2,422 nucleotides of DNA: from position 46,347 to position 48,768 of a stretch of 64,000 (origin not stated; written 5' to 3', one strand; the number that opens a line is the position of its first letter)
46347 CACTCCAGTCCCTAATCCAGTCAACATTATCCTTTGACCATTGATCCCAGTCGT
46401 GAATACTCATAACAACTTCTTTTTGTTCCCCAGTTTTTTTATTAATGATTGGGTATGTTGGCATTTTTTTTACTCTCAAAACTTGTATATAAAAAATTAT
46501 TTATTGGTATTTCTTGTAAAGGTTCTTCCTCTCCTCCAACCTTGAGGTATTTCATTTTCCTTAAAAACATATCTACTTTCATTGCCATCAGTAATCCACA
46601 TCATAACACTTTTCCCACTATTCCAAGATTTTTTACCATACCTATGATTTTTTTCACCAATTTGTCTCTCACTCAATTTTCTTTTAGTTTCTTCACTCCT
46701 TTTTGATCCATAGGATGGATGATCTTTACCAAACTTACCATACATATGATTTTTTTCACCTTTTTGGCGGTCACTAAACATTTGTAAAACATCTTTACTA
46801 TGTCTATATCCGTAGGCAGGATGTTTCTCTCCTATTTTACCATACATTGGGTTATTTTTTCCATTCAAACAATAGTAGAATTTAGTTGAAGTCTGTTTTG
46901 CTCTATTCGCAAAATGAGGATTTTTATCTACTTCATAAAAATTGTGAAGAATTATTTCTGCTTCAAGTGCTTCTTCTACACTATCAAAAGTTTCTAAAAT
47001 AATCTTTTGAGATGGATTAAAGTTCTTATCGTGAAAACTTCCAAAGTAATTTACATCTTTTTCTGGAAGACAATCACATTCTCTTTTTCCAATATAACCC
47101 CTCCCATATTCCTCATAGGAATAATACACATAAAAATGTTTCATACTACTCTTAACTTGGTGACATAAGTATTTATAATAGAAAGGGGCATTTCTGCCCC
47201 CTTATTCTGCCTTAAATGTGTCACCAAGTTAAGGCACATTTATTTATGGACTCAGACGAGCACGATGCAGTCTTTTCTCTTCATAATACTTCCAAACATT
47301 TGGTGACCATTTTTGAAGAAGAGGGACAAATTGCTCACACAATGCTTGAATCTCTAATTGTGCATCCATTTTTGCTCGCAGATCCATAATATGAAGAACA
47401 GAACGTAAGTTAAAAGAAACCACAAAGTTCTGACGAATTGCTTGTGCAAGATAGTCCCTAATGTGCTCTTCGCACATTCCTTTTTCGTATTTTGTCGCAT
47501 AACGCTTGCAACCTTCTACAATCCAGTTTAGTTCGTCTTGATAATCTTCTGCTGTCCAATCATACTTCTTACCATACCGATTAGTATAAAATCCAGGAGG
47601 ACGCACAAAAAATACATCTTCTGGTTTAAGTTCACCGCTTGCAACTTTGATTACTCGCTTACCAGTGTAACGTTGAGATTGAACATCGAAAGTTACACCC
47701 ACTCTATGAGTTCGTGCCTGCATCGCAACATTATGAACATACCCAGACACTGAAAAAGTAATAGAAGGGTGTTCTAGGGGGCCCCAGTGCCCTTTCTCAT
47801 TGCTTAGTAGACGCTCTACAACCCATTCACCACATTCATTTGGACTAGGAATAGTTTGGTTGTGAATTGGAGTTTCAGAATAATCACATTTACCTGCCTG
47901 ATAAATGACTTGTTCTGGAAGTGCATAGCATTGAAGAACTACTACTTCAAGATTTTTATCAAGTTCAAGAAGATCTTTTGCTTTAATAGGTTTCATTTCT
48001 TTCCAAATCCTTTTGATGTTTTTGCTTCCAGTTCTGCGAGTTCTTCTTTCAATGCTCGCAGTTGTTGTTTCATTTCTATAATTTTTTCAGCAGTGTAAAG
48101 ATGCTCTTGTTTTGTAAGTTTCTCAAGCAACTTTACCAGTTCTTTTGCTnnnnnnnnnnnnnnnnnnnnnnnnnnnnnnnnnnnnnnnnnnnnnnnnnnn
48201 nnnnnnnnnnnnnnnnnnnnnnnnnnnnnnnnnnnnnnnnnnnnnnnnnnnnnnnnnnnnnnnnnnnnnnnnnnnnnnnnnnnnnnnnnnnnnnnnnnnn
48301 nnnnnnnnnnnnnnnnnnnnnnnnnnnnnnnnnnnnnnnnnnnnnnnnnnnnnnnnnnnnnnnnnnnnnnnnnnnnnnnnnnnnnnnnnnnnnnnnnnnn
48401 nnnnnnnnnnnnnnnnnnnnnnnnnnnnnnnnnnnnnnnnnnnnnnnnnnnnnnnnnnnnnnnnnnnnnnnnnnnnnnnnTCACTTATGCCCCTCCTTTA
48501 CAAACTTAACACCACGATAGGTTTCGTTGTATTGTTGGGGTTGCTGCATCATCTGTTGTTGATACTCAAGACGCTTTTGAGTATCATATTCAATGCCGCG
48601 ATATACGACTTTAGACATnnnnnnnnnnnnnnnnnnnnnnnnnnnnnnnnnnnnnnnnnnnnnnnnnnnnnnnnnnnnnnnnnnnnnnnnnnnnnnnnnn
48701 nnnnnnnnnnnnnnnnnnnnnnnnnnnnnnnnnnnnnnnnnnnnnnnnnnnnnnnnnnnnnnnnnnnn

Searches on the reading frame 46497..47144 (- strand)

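Call 7: search_protein_families(library=pfam, proteins=[window:46497-47144:-], max_evalue=0.1)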
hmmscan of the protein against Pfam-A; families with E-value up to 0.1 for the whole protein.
window:46497-47144:- (215 aa): 1 family
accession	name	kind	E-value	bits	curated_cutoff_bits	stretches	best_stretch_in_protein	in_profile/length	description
PF07460.16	NUMOD3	-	1.7e-14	53.9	20.4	3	146-172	1-27/37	NUMOD3 motif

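Call 47: search_protein_families(library=phrogs, proteins=[window:46497-47144:-], max_evalue=0.01)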
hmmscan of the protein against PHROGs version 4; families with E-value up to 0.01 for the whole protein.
window:46497-47144:- (215 aa): 4 families
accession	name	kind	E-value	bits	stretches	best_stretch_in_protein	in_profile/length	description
phrog_314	-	DNA, RNA and nucleotide metabolism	3.3e-14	53.7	1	1-178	176-357/574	homing endonuclease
phrog_24910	-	unknown function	1.9e-09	38.5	1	54-100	3-47/169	-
phrog_10820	-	DNA, RNA and nucleotide metabolism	1.6e-07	32.3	1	46-208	79-207/214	HNH endonuclease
phrog_655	-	DNA, RNA and nucleotide metabolism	0.0028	18.6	0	123-187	121-179/343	homing endonuclease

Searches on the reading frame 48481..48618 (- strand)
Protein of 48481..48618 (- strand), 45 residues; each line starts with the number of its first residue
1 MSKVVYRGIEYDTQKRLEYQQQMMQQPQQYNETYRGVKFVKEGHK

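Call 7: search_protein_families(library=pfam, proteins=[window:48481-48618:-], max_evalue=0.1)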
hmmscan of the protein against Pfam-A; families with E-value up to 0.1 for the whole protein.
window:48481-48618:- (45 aa): 1 family
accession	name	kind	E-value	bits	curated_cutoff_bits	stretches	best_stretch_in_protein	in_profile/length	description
PF14105.11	DUF4278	-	0.0015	19.3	25.3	1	3-38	2-32/57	Domain of unknown function (DUF4278)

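Call 47: search_protein_families(library=phrogs, proteins=[window:48481-48618:-], max_evalue=0.01)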
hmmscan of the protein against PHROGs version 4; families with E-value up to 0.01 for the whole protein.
window:48481-48618:- (45 aa): 2 families
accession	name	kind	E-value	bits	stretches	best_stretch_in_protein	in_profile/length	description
phrog_5049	-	unknown function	1.6e-10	41.6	1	1-43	1-43/47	-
phrog_545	-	unknown function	0.00043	21.2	0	4-16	25-37/55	-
